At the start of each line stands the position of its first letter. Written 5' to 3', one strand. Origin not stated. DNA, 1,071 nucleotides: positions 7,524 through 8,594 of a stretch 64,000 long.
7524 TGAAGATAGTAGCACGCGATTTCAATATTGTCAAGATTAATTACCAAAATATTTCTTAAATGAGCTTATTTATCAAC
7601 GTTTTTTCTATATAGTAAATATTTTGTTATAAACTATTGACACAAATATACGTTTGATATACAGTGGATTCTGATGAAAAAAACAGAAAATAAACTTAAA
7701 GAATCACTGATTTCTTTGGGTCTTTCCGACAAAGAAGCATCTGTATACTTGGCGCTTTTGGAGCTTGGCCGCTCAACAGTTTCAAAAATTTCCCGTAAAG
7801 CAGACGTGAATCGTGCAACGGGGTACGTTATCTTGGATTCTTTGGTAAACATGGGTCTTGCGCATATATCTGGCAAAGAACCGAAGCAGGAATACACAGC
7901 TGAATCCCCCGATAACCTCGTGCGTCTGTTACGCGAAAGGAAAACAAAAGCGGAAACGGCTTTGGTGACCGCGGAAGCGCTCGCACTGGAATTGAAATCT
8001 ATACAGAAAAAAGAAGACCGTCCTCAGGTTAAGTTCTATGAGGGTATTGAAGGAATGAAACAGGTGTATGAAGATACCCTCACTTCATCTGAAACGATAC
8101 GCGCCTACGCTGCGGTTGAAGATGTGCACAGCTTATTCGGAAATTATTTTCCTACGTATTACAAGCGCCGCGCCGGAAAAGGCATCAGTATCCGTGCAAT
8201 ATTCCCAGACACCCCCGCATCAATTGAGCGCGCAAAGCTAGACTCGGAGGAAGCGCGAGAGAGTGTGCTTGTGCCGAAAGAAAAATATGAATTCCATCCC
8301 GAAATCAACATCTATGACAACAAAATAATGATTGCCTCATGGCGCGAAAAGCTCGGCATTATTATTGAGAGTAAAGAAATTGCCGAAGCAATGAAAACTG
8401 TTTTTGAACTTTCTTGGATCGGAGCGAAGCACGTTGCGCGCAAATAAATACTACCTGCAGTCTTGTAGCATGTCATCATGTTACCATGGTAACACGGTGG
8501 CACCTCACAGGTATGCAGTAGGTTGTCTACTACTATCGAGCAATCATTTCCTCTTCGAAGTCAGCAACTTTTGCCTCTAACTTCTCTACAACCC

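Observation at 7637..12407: Two near-identical TrmB-family regulator genes flank a minus-strand ABC operon; four TrmB paralogs in 27 kb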

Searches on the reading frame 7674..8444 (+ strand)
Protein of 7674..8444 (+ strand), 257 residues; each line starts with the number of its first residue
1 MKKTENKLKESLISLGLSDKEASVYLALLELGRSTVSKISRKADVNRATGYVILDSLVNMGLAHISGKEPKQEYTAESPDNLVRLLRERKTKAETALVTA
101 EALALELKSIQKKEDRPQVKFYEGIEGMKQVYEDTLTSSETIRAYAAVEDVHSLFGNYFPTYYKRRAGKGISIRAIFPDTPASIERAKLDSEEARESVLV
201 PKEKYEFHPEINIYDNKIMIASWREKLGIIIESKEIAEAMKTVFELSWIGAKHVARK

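Call 7: search_protein_families(library=pfam, proteins=[window:7674-8444:+], max_evalue=0.01)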
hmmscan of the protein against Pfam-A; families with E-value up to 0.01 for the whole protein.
window:7674-8444:+ (257 aa): 2 families
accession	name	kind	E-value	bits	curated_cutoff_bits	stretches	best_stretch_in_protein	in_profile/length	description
PF01978.25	TrmB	-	6e-16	58.5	25.6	1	14-79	3-67/68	Sugar-specific transcriptional regulator TrmB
PF24033.1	DUF7342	-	0.0046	17.4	31.6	1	35-130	19-110/150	Family of unknown function (DUF7342)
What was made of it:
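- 7674..8447 (+): P1: core TrmBL2-like regulator, 257 aa, recognition helix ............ (V52). Pfam TrmB E=6e-16 (call 7).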

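Call 13: find_homologous_proteins(query=window:7674-8444:+, max_evalue=0.00001)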
Query window:7674-8444:+ (257 aa): 2594 proteins with E <= 0.00001 among 6465 candidates; the best 120 are listed.
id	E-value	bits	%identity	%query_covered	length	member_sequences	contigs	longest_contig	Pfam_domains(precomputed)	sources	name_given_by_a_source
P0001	9.7e-159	544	100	100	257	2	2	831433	PF01978.26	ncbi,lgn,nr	ncbi:hypothetical protein K2P56_03760 [Patescibacteria group bacterium]|nr:hypothetical protein [Pat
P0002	3.9e-142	490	88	100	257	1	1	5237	PF01978.26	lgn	-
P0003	4.4e-142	490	88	100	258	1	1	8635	PF01978.26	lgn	-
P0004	2.1e-141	487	88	100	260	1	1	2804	PF01978.26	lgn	-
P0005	2.1e-135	468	83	100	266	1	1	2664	PF01978.26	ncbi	-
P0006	2.9e-135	467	84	99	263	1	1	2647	PF01978.26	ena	-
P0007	3.2e-133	461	84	100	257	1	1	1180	PF01978.26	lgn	-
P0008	4.5e-131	454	83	100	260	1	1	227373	PF01978.26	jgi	jgi:sugar-specific transcriptional regulator TrmB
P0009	1.7e-130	452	81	99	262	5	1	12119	PF01978.26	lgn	-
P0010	3.1e-128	444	82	98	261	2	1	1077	PF01978.26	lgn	-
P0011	4.1e-127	441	79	100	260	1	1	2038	PF01978.26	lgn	-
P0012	5.1e-122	424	77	99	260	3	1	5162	PF01978.26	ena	-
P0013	1.5e-115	403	79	90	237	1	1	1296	PF01978.26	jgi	jgi:sugar-specific transcriptional regulator TrmB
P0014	4.4e-110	385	70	100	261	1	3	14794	PF01978.26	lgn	-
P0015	4.2e-104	365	67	99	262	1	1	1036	PF01978.26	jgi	-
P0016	4.6e-103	362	66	99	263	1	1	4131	PF01978.26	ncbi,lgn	-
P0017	3.6e-102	359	67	100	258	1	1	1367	PF01978.26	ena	-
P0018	4.6e-102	359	67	99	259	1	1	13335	PF01978.26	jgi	jgi:sugar-specific transcriptional regulator TrmB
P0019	6.0e-102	358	66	100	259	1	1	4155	PF01978.26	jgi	jgi:HTH-type transcriptional regulator, sugar sensing transcriptional regulator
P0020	8.0e-102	358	66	98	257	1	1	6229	PF01978.26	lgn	-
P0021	5.4e-101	355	66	97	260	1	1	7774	PF01978.26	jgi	jgi:sugar-specific transcriptional regulator TrmB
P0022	3.2e-100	353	65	99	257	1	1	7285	PF01978.26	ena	-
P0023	4.9e-100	352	66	99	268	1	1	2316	PF01978.26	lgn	-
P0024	4.3e-99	349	66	93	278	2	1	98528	PF01978.26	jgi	-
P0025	1.4e-98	347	65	96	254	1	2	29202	PF01978.26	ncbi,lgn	-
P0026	3.3e-98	346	63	98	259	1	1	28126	PF01978.26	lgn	-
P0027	4.3e-98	346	63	99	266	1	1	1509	PF01978.26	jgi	jgi:sugar-specific transcriptional regulator TrmB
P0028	4.5e-98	346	62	99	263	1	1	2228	PF01978.26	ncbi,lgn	-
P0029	1.6e-97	344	65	99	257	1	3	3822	PF01978.26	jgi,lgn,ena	-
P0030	2.0e-97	344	64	98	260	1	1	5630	PF01978.26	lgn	-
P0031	2.0e-97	344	66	95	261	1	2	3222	PF01978.26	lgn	-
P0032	2.5e-97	343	65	100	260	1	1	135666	PF01978.26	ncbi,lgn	-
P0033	3.0e-97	343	64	97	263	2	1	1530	PF01978.26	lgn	-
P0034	3.9e-97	343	65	100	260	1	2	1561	PF01978.26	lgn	-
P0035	5.4e-97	342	64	100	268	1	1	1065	PF01978.26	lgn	-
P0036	7.3e-97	342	64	99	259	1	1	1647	PF01978.26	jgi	-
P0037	9.8e-97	341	64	100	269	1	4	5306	PF01978.26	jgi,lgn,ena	-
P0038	1.5e-96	341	64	99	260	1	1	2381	PF01978.26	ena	-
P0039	1.6e-96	341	64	99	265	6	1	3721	PF01978.26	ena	-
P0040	1.9e-96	340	65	99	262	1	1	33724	PF01978.26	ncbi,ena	-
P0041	2.3e-96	340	63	99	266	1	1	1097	PF01978.26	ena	-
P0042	2.4e-96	340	64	96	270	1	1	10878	PF01978.26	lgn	-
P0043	3.2e-96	340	62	98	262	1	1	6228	PF01978.26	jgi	jgi:HTH-type transcriptional regulator, sugar sensing transcriptional regulator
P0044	8.3e-96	338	63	99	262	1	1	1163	PF01978.26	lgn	-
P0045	8.4e-96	338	63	99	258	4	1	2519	PF01978.26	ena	-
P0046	1.3e-95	338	65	99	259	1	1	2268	PF01978.26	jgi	jgi:HTH-type transcriptional regulator, sugar sensing transcriptional regulator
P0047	2.1e-95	337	64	99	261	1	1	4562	PF01978.26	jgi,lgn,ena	jgi:sugar-specific transcriptional regulator TrmB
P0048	2.6e-95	337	63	99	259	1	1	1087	PF01978.26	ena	-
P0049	2.6e-95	337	64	98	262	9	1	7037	PF01978.26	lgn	-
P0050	2.8e-95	337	66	98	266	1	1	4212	PF01978.26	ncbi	-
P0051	3.9e-95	336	63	99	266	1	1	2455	PF01978.26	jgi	jgi:HTH-type transcriptional regulator, sugar sensing transcriptional regulator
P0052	4.1e-95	336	62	100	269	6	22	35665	PF01978.26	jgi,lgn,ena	-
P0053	4.2e-95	336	65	96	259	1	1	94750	PF01978.26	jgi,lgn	jgi:sugar-specific transcriptional regulator TrmB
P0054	5.2e-95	336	64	95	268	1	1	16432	PF01978.26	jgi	jgi:sugar-specific transcriptional regulator TrmB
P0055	6.4e-95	335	63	97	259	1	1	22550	PF01978.26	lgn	-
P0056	6.6e-95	335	63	98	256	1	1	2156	PF01978.26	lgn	-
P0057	8.3e-95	335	63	100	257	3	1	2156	PF01978.26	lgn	-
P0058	8.8e-95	335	62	99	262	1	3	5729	PF01978.26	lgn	-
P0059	1.0e-94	335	63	98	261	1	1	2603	PF01978.26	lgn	-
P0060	1.8e-94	334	64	99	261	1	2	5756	PF01978.26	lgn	-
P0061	1.8e-94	334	63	99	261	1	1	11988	PF01978.26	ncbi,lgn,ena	-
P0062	2.0e-94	334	63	98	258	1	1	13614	PF01978.26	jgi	-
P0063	2.3e-94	333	64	97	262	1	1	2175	PF01978.26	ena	-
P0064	2.8e-94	333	63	99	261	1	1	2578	PF01978.26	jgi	jgi:sugar-specific transcriptional regulator TrmB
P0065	2.9e-94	333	61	96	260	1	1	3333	PF01978.26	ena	-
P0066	3.0e-94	333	62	100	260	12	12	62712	PF01978.26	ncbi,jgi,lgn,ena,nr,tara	ncbi:hypothetical protein CL632_03435 [bacterium]|nr:hypothetical protein [bacterium]|tara:strand:+ 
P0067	3.5e-94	333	63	97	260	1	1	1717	PF01978.26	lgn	-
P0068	3.7e-94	333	64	98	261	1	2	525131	PF01978.26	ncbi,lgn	ncbi:MAG: helix-turn-helix domain-containing protein [Patescibacteria group bacterium]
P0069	4.8e-94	332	63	99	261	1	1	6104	PF01978.26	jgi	jgi:sugar-specific transcriptional regulator TrmB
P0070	5.8e-94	332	62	96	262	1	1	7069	PF01978.26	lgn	-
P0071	5.9e-94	332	63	96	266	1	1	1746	PF01978.26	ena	-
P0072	6.9e-94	332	63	100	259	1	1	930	PF01978.26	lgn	-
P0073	7.1e-94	332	62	99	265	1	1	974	PF01978.26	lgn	-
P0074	8.1e-94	332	62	99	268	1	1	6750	PF01978.26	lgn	-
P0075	9.7e-94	331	64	91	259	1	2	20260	PF01978.26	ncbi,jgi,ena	-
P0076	9.9e-94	331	62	99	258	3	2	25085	PF01978.26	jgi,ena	-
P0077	1.1e-93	331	62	96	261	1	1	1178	PF01978.26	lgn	-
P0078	1.1e-93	331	61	99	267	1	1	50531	PF01978.26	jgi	jgi:sugar-specific transcriptional regulator TrmB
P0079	1.1e-93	331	65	95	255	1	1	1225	PF01978.26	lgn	-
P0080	1.2e-93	331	60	99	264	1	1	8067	PF01978.26,PF09339.17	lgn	-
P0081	1.3e-93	331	61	99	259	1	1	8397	PF01978.26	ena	-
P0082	1.4e-93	331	62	100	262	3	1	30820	PF01978.26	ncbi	-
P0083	1.5e-93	331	61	99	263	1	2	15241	PF01978.26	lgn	-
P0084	1.7e-93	331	59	99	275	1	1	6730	PF01978.26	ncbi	-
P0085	2.0e-93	330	63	98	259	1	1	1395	PF01978.26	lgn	-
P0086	2.1e-93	330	63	96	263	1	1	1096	PF01978.26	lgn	-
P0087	2.2e-93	330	63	100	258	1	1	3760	PF01978.26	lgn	-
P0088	2.8e-93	330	62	93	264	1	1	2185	PF01978.26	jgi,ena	-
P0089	3.2e-93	330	62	100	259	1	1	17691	PF01978.26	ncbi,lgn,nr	ncbi:MAG: transcriptional regulator TrmB [Parcubacteria group bacterium]|nr:transcriptional regulato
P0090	3.7e-93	330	60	99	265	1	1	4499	PF01978.26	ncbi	-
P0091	4.2e-93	329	64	94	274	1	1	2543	PF01978.26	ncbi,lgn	-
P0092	5.1e-93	329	61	100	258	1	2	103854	PF01978.26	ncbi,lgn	-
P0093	5.1e-93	329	63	98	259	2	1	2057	PF01978.26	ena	-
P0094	5.5e-93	329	61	99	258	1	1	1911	PF01978.26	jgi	-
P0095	5.6e-93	329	63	100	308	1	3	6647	PF01978.26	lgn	-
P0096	6.0e-93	329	61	100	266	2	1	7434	PF01978.26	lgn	-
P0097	6.1e-93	329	61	99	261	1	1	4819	PF01978.26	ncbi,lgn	-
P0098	6.7e-93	329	62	97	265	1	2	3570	PF01978.26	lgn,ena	-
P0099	7.0e-93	329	61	96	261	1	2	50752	PF01978.26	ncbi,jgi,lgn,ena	-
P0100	7.1e-93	329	61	99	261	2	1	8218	PF01978.26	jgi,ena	-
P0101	7.6e-93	329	62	100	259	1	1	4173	PF01978.26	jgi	jgi:sugar-specific transcriptional regulator TrmB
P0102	7.8e-93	328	64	96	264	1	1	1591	PF01978.26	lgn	-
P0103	1.1e-92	328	62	99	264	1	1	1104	PF01978.26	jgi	jgi:HTH-type transcriptional regulator, sugar sensing transcriptional regulator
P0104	1.1e-92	328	62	100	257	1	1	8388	PF01978.26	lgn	-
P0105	1.3e-92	328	60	99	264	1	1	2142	PF01978.26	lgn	-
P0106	1.4e-92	328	63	99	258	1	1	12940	PF01978.26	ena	-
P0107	1.5e-92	328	63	96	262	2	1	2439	PF01978.26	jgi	jgi:sugar-specific transcriptional regulator TrmB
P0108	1.5e-92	328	62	96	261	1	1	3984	PF01978.26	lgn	-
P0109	1.7e-92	327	60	100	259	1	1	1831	PF01978.26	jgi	jgi:sugar-specific transcriptional regulator TrmB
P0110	1.7e-92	327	60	99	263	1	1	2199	PF01978.26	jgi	jgi:sugar-specific transcriptional regulator TrmB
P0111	2.0e-92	327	63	96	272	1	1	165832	PF01978.26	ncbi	-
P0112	2.4e-92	327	62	98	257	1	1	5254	PF01978.26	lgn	-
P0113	2.5e-92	327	62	100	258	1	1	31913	PF01978.26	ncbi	-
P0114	2.6e-92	327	59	100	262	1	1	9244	PF01978.26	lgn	-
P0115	2.7e-92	327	63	100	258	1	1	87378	PF01978.26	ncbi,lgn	-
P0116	2.8e-92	327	62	100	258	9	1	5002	PF01978.26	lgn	-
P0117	2.9e-92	327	64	95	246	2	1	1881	PF01978.26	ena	-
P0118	3.9e-92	326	61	100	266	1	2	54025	PF01978.26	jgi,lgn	jgi:sugar-specific transcriptional regulator TrmB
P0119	3.9e-92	326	60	98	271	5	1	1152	PF01978.26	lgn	-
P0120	3.9e-92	326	61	100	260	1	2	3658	PF01978.26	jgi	-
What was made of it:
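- More than 2,500 homologues, mostly unnamed; the names given are Patescibacteria, Parcubacteria or 'bacterium' (call 13).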

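Call 14: find_encoding_contigs(protein=P0001, flank=10000, max_places=3)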
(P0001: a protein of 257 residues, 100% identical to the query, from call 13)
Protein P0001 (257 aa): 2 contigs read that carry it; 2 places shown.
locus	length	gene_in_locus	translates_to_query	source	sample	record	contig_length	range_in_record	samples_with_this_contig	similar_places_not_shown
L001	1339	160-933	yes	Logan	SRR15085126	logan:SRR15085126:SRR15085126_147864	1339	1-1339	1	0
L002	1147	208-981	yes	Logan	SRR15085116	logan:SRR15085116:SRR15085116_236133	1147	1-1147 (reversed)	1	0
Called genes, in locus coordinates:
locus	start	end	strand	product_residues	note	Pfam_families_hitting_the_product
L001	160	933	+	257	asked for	PF01978:TrmB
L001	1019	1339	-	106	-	?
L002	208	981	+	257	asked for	PF01978:TrmB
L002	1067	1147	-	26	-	?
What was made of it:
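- The same P1 protein is found on independent Logan contigs (call 14).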

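Call 16: search_solved_structures(query=window:7674-8444:+, max_evalue=1, show_alignments=2)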
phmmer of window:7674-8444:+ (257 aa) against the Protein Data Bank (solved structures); distinct sequences matched with E-value up to 1: 1.
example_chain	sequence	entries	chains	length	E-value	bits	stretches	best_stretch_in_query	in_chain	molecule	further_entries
3qph_A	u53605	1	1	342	0.014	18.4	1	9-139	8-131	TrmB, a global transcription regulator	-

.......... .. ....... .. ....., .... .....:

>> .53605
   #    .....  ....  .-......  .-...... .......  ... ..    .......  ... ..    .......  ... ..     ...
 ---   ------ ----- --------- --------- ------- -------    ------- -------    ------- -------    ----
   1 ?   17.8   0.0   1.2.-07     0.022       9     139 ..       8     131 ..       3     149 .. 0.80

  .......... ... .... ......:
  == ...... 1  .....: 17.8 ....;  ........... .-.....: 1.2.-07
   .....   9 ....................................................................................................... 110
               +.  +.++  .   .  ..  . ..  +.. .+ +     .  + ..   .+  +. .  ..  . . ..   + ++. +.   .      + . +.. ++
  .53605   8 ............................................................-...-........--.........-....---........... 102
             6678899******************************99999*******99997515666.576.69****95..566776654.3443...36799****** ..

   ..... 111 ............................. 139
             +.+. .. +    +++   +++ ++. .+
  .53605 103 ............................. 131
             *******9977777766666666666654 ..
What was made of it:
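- On TrmB family (Pfam PF01978): The phmmer alignment to 3QPH pairs Y51-V52 of P1 with Y50-D51 of TrmB (call 16).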

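Call 17: search_protein_families(library=ncbifam, proteins=[window:7674-8444:+], max_evalue=0.01)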
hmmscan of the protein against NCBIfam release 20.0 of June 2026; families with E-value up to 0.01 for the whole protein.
window:7674-8444:+ (257 aa): 6 families
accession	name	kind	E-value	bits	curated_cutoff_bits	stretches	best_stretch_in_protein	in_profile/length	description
NF040851.1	tran_reg_TrmB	equivalog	5.4e-06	25.8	600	1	6-140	5-132/338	HTH-type sugar-sensing transcriptional regulator TrmB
NF047390.1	TransRegTrmBL1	equivalog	2.2e-05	23.6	650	1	5-125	3-119/341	HTH-type sugar sensing transcriptional regulator TrmBL1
NF047392.1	TransRegTrmBHalo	equivalog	0.00024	20.2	500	1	13-72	14-73/349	HTH-type sugar sensing transcriptional regulator TrmB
TIGR01884.1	cas_HTH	subfamily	0.0012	18.3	60.2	1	12-71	135-194/202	CRISPR-associated CARF protein Csa3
NF053606.1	Sta1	subfamily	0.0013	18.8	80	1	16-64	17-65/100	Sta1 family transcriptional regulator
NF040939.2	trans_reg_lrs14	equivalog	0.0026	17.8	90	1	14-65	16-68/103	Lrs14 family HTH-type transcriptional regulator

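Call 23: find_related_loci(query=window:7674-8444:+, collection=genome_contigs, flank=10000)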
Query window:7674-8444:+ (257 aa) in genome_contigs; peptide patterns used: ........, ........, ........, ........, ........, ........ (x = any residue, [..] = any of these).
333 stretches matched a pattern; 238 encode a relative of the query (tblastn E <= 1e-3); the best 80 are kept; 80 distinct loci.
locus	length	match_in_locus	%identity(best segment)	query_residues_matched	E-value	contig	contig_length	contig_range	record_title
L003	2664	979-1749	83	1-257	7e-155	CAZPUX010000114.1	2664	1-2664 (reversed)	MAG TPA_asm: uncultured Candidatus Saccharibacteria bacterium isolate SRP193066_co2_430 genome assembly, contig: NODE_23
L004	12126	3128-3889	64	1-254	2e-105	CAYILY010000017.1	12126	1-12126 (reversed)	MAG TPA_asm: uncultured Gammaproteobacteria bacterium isolate ERP119705_co25_664 genome assembly, contig: NODE_4297_leng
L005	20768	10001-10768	65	1-256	3e-105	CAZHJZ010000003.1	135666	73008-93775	MAG TPA_asm: uncultured Candidatus Saccharibacteria bacterium isolate SRP170004_co1_54 genome assembly, contig: NODE_123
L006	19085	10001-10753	65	7-257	1e-103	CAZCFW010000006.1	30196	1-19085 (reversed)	MAG TPA_asm: uncultured Candidatus Saccharibacteria bacterium isolate SRP286056_co3_59 genome assembly, contig: NODE_118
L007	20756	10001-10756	64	1-251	2e-103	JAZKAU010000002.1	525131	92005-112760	MAG: Patescibacteria group bacterium isolate ADI_H3L2_1_122_18_3-bin046 ADIH3L21_B046_0_000000000002, whole genome shotg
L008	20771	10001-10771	62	1-257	7e-103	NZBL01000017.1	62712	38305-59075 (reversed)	MAG: bacterium isolate ARS1386 MHASMcontig_200347, whole genome shotgun sequence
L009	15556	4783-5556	62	1-257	2e-102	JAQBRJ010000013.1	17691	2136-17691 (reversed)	MAG: Parcubacteria group bacterium isolate RYN_396 scaffold_3571487, whole genome shotgun sequence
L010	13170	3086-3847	61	1-254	8e-102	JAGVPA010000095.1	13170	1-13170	MAG: bacterium isolate DeMMO3_36 c_000000001591, whole genome shotgun sequence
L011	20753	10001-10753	61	7-257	7e-101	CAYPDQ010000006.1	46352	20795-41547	MAG TPA_asm: uncultured Candidatus Saccharibacteria bacterium isolate SRP093762_co1_57 genome assembly, contig: NODE_497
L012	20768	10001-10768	61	1-256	4e-101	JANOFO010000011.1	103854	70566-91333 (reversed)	MAG: Candidatus Paceibacterota bacterium isolate SOY_64_metabat_47 SOY_64_k141_2502841, whole genome shotgun sequence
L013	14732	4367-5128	61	1-254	2e-100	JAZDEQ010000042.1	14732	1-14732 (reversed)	MAG: Candidatus Uhrbacteria bacterium isolate MEGAHIT-group-0.159 k141_9910183, whole genome shotgun sequence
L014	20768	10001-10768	62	1-256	1e-100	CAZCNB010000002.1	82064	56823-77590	MAG TPA_asm: uncultured Candidatus Saccharibacteria bacterium isolate SRP135725_co1_330 genome assembly, contig: NODE_17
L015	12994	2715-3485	60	1-257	2e-100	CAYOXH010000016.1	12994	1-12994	MAG TPA_asm: uncultured Gammaproteobacteria bacterium isolate binchicken_co48_110 genome assembly, contig: NODE_7802_len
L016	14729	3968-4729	62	1-254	3e-100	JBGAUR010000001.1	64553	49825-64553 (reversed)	MAG: Candidatus Paceibacteria bacterium isolate MAG_AAO_AS.83 AAOAS-83_NODE_1_length_64553_cov_3.811930, whole genome sh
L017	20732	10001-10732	62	11-254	3e-100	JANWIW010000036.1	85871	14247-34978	MAG: Candidatus Paceibacterota bacterium isolate CRAIB_MAG51 c_000000116092, whole genome shotgun sequence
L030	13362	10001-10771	60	1-257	8e-99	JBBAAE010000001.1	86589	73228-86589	MAG: Candidatus Paceibacterota bacterium isolate SO_2017_GW3_33 scaffold_271_c1_OW296A_2017, whole genome shotgun sequen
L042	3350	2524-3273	60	8-257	2e-98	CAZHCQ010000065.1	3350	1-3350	MAG TPA_asm: uncultured Gammaproteobacteria bacterium isolate binchicken_co203_505 genome assembly, contig: k141_4095172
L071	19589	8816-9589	57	1-257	5e-95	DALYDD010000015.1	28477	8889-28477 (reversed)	MAG TPA_asm: Candidatus Paceibacterota bacterium isolate CTOTU14218 NODE_349_length_28477_cov_4.071177, whole genome sho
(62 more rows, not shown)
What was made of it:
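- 80 species-representative loci at 57-83% identity (call 23).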

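Call 30: find_encoding_contigs(protein=P0008, flank=10000, max_places=2)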
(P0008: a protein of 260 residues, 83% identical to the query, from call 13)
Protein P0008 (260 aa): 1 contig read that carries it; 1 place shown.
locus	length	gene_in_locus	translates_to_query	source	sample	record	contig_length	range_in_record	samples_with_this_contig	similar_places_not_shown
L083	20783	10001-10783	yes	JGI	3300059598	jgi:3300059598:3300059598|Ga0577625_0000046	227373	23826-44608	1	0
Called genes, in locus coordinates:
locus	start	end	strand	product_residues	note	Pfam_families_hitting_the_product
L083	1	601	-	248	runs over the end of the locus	PF00121:TIM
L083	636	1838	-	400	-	-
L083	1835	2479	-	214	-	PF07963:N_methyl (weak)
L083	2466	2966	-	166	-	PF07963:N_methyl (weak)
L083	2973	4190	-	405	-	PF00482:T2SSF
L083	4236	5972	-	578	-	PF05157:MshEN, PF00437:T2SSE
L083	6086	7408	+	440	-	PF08529:NusA_N, PF00575:S1, PF13184:KH_NusA_1st, PF26594:KH_NusA_2nd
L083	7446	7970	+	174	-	PF00719:Pyrophosphatase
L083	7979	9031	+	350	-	PF05697:Trigger_N, PF05698:Trigger_C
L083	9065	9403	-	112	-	-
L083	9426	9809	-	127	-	-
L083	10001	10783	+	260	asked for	PF01978:TrmB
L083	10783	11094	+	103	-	-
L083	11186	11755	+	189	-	PF00574:CLP_protease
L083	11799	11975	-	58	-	-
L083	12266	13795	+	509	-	PF12072:RNase_Y_N, PF00013:KH_1 (weak), PF08668:HDOD (faint), PF01966:HD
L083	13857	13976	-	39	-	-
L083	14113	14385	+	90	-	PF00216:Bac_DNA_binding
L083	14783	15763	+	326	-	PF13365:Trypsin_2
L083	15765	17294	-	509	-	PF00117:GATase, PF07722:Peptidase_C26 (weak), PF02540:NAD_synthase (faint), PF00958:GMP_synt_C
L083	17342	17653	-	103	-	-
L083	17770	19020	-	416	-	PF18915:DUF5667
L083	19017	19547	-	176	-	PF04542:Sigma70_r2, PF08281:Sigma70_r4_2, PF04545:Sigma70_r4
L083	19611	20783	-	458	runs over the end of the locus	PF00206:Lyase_1, PF08328:ASL_C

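Call 31: find_encoding_contigs(protein=P0003, flank=10000, max_places=2)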
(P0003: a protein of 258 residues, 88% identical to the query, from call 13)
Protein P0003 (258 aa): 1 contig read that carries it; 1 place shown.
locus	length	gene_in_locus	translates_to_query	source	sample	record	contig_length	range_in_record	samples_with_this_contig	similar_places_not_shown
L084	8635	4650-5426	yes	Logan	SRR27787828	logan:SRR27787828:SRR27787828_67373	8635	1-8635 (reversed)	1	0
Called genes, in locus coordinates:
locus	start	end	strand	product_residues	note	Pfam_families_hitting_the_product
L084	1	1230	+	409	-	?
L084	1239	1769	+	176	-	PF00719:Pyrophosphatase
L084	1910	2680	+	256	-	-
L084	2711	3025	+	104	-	-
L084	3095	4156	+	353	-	PF05697:Trigger_N, PF05698:Trigger_C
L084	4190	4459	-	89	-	-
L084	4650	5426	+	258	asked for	PF01978:TrmB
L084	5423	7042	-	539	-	PF04055:Radical_SAM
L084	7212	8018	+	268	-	PF01978:TrmB, PF12802:MarR_2 (faint)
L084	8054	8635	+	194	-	?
